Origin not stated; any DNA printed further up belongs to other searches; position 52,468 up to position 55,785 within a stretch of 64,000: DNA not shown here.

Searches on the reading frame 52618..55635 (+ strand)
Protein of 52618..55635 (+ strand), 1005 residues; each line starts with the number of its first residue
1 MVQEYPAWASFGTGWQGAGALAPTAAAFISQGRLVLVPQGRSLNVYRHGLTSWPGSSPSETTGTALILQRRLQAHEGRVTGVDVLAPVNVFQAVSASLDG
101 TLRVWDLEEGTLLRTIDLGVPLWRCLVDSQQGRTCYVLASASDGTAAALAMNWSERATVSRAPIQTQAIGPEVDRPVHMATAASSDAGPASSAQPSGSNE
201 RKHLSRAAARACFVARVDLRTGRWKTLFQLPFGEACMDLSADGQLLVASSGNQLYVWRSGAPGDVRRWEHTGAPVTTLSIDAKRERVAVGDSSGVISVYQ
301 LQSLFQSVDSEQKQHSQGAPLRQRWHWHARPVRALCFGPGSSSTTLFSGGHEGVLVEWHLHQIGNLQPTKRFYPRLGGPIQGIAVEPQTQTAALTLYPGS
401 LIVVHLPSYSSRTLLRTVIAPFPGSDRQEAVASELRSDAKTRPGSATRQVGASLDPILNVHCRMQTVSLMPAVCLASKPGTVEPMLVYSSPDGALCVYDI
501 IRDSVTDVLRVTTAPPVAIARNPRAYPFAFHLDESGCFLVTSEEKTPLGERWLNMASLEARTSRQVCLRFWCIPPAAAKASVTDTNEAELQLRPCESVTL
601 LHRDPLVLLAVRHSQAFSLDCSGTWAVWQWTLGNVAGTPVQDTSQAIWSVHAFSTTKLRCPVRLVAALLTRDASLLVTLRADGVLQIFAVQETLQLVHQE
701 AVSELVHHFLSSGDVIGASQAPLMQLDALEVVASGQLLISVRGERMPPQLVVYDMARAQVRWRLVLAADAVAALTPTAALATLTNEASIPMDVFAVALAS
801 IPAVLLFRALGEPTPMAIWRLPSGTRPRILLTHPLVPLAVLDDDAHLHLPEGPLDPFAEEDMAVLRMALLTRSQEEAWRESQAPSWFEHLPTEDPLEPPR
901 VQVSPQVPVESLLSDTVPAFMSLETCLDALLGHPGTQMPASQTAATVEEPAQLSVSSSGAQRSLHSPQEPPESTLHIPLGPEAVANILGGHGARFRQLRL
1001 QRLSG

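Call 62: search_protein_families(library=pfam, proteins=[window:52618-55635:+], max_evalue=0.00001)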
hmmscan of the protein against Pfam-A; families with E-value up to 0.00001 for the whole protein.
window:52618-55635:+ (1005 aa): 7 families
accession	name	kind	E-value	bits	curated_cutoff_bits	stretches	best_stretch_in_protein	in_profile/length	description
PF23869.1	Beta-prop_WDR75_1st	-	1.8e-23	83.7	45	2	325-391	224-284/292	WD repeat-containing protein 75 first beta-propeller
PF25173.1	Beta-prop_WDR3_1st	-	3.1e-11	43.8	154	0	70-116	107-151/184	WDR3 first beta-propeller domain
PF00400.38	WD40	-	1.6e-10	41.4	27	0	69-106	4-39/39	WD domain, G-beta repeat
PF23414.1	Beta-prop_EML_2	-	2.7e-09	37.2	90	0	218-315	26-124/266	Echinoderm microtubule-associated protein second beta-propeller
PF24817.1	WD40_WDHD1_1st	-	6e-09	35.9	109.9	0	70-118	122-168/291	WDHD1 first WD40 domain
PF25174.1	Beta-prop_THOC3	-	1.1e-07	31.7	305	0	70-133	165-226/272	THOC3 beta-propeller domain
PF25168.1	Beta-prop_WDR36-Utp21_2nd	-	2.1e-06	27.7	84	0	73-122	154-201/335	WDR36/Utp21 second beta-propeller domain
